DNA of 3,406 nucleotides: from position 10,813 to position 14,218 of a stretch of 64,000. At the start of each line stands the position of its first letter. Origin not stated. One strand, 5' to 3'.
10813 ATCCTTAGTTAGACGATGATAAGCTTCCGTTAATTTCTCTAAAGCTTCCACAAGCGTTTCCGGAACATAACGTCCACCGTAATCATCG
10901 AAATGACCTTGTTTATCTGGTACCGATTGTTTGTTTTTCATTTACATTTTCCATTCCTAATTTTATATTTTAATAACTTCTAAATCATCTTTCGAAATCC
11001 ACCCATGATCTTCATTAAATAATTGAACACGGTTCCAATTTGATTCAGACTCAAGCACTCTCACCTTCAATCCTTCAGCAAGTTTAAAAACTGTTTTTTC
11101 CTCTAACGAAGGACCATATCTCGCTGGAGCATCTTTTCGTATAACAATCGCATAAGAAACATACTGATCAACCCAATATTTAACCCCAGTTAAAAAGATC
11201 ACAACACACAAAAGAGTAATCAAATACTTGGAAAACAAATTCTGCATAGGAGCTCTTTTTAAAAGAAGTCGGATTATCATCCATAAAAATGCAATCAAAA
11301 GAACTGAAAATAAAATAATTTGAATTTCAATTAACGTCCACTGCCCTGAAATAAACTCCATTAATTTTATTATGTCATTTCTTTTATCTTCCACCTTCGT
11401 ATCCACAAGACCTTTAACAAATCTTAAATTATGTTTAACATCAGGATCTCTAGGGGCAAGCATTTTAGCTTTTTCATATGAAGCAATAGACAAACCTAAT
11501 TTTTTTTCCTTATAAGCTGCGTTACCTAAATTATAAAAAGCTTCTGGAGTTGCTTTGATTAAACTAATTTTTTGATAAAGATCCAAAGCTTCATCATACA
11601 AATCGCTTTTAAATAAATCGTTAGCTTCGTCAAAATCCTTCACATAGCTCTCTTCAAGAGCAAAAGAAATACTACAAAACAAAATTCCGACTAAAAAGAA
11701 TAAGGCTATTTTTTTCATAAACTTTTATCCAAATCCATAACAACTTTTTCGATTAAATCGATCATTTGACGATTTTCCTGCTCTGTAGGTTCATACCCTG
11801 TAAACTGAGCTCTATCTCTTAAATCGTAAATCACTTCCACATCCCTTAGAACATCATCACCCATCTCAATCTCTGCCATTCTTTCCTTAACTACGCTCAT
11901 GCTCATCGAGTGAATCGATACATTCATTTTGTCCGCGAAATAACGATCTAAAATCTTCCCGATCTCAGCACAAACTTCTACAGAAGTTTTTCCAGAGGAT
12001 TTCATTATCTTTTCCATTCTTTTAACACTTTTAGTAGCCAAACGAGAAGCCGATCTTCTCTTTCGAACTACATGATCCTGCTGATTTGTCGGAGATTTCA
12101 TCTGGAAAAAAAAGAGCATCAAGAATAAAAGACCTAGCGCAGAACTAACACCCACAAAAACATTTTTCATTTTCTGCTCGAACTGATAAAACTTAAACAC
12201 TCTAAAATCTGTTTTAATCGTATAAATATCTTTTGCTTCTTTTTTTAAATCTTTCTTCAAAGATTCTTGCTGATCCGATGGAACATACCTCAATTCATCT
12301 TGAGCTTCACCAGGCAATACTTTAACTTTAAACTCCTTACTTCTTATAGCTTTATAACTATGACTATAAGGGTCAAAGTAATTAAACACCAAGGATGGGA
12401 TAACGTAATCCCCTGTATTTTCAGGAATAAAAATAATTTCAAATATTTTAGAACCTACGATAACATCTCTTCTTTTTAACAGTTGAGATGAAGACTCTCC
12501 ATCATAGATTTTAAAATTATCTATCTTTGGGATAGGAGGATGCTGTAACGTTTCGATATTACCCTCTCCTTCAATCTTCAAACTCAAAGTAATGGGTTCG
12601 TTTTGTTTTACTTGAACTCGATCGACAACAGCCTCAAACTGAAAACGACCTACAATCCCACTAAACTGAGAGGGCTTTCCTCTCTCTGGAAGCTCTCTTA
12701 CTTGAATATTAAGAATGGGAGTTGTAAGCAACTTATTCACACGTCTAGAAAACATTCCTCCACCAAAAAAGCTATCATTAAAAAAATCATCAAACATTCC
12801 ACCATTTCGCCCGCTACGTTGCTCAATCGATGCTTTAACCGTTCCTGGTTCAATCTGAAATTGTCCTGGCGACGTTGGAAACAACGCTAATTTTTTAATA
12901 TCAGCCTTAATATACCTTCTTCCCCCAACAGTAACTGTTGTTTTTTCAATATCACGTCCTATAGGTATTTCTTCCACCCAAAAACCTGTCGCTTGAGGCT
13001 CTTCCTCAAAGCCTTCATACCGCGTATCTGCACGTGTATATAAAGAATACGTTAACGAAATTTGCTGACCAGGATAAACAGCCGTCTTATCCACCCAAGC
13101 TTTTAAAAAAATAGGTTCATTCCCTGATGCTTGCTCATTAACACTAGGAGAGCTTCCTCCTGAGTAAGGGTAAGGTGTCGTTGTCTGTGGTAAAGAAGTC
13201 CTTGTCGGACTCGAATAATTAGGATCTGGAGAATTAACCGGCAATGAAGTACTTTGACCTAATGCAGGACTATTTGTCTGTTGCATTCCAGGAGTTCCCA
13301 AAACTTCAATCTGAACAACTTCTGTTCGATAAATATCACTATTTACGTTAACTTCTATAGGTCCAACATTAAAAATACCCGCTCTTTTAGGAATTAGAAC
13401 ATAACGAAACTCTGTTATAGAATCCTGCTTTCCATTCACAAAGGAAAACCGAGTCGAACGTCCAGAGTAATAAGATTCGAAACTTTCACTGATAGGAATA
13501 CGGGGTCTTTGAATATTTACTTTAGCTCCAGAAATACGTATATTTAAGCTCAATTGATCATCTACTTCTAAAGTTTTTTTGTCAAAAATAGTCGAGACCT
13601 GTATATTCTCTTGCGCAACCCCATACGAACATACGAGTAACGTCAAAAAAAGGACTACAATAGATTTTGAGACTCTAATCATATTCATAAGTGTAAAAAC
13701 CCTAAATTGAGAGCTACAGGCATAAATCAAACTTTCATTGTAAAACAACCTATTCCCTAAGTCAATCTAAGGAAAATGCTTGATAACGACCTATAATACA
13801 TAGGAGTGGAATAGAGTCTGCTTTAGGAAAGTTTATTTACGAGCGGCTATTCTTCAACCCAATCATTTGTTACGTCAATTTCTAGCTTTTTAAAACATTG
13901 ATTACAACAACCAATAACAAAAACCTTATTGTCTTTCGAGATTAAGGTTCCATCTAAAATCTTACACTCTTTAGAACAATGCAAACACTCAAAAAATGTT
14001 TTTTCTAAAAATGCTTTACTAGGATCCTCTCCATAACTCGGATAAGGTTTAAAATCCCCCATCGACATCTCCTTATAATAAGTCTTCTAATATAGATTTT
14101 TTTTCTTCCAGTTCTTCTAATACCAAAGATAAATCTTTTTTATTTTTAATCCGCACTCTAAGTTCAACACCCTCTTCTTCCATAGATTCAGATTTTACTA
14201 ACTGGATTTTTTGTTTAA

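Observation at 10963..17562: Six-gene translationally coupled operon: M48 protease, TPR/MA-peptidase, ParB-like protein, Zn-ribbon, BatD-like, BatE-like. No BatA/BatB vWA partners.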

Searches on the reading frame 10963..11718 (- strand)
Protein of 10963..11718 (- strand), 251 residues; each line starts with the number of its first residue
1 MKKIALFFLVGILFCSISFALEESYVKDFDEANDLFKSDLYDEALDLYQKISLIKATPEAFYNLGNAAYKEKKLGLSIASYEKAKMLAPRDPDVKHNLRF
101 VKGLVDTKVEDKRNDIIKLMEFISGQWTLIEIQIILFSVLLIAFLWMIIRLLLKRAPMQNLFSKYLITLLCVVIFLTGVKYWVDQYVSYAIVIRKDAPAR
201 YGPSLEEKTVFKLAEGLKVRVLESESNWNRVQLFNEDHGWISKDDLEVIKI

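Call 4: search_protein_families(library=pfam, proteins=[window:10963-11718:-], max_evalue=0.1)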
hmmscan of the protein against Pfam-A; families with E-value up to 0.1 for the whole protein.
window:10963-11718:- (251 aa): 9 families
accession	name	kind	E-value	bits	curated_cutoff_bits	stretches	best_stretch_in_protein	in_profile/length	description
PF07719.23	TPR_2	-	2.4e-07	30.8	27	1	58-91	1-34/34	Tetratricopeptide repeat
PF00515.34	TPR_1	-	3.6e-07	30.2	27.8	1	58-90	1-33/34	Tetratricopeptide repeat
PF06347.19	SH3_4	-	1.8e-05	24.9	24.1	1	196-246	4-54/56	Bacterial SH3 domain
PF08239.17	SH3_3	-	3e-05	24.6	27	1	200-246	6-53/54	Bacterial SH3 domain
PF13432.12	TPR_16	-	0.00011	23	32.7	1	29-92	1-65/65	Tetratricopeptide repeat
PF13414.12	TPR_11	-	0.00015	21.8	26.8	1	34-70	3-40/42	TPR repeat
PF13181.12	TPR_8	-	0.0018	18.8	25.7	1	59-90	2-33/34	Tetratricopeptide repeat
PF18348.7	SH3_16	-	0.024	14.8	25.8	1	213-246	15-49/49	Bacterial dipeptidyl-peptidase Sh3 domain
PF13424.12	TPR_12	-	0.092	13.4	30.1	0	39-84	24-71/77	Tetratricopeptide repeat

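Call 5: search_protein_families(library=ncbifam, proteins=[window:10963-11718:-], max_evalue=0.1)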
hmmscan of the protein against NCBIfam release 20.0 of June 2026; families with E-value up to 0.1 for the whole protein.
window:10963-11718:- (251 aa): 6 families
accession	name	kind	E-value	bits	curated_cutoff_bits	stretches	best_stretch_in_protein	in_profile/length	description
NF047507.1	TPR_BatC_Lepto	exception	0.0003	20.3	175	1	30-115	29-115/214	TPR repeat-containing protein BatC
NF040677.1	wall_bind_EntC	exception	0.00033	19.6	770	1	196-244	32-80/422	cell wall-binding protein EntC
TIGR04211.1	SH3_and_anchor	equivalog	0.0015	18.2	65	1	199-246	10-58/198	TIGR04211 family SH3 domain-containing protein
NF040670.1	wall_bind_EntA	exception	0.042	13.3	560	1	197-237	33-73/291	cell wall-binding protein EntA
TIGR02795.1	tol_pal_ybgF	equivalog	0.052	14.1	90.1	1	27-84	4-65/119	tol-pal system protein YbgF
NF040959.1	MamA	equivalog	0.054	12.9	200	1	36-101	116-182/204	magnetosome protein MamA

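Call 69: search_protein_families(library=padloc, proteins=[window:10963-11718:-], max_evalue=0.001)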
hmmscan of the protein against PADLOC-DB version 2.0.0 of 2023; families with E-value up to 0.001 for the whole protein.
window:10963-11718:- (251 aa): 0 families

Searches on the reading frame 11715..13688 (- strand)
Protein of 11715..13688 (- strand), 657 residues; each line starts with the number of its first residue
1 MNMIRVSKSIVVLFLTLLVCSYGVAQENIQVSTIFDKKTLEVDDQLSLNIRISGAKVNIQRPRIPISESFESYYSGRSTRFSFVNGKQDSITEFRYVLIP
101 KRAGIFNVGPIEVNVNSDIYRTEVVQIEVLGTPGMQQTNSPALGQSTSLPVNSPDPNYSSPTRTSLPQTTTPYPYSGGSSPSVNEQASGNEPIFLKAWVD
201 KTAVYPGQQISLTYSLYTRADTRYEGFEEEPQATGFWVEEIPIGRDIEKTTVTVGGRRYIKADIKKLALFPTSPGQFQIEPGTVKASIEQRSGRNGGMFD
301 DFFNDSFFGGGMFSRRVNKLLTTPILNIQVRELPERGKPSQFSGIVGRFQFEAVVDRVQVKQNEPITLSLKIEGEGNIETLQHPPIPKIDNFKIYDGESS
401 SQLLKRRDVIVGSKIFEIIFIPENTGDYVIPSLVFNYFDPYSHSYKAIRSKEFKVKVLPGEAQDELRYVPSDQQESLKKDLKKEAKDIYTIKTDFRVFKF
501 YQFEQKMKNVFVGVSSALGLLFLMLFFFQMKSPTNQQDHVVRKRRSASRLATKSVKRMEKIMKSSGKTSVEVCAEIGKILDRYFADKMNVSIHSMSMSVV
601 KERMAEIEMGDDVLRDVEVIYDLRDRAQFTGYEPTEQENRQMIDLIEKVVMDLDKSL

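Call 4: search_protein_families(library=pfam, proteins=[window:11715-13688:-], max_evalue=0.1)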
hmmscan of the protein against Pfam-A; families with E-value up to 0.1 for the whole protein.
window:11715-13688:- (657 aa): 1 family
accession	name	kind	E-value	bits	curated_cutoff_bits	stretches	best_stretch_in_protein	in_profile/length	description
PF13584.12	BatD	-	8.8e-39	132.5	24.1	3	36-129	4-92/92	BatD DUF11 like domain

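Call 5: search_protein_families(library=ncbifam, proteins=[window:11715-13688:-], max_evalue=0.1)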
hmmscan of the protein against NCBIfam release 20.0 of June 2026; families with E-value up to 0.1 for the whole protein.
window:11715-13688:- (657 aa): 1 family
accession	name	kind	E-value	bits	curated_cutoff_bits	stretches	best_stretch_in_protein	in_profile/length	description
TIGR00956.1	3a01205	subfamily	0.013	13.1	1959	1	436-572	595-738/1394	pleiotropic drug resistance family protein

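Call 69: search_protein_families(library=padloc, proteins=[window:11715-13688:-], max_evalue=0.001)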
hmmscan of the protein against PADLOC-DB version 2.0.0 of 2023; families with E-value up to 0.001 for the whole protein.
window:11715-13688:- (657 aa): 0 families

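Call 75: search_solved_structures(query=window:11715-13688:-, max_evalue=1)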
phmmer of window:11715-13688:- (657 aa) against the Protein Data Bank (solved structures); distinct sequences matched with E-value up to 1: 0.

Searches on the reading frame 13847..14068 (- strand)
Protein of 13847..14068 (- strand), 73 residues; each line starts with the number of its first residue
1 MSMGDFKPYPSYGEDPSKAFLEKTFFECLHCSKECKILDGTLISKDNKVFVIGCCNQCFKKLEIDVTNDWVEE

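Call 4: search_protein_families(library=pfam, proteins=[window:13847-14068:-], max_evalue=0.1)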
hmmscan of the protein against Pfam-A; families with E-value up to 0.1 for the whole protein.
window:13847-14068:- (73 aa): 0 families

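Call 5: search_protein_families(library=ncbifam, proteins=[window:13847-14068:-], max_evalue=0.1)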
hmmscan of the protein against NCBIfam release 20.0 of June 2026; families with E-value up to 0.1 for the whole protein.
window:13847-14068:- (73 aa): 0 families

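Call 69: search_protein_families(library=padloc, proteins=[window:13847-14068:-], max_evalue=0.001)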
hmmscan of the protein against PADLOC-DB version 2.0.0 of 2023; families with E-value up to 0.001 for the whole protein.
window:13847-14068:- (73 aa): 0 families
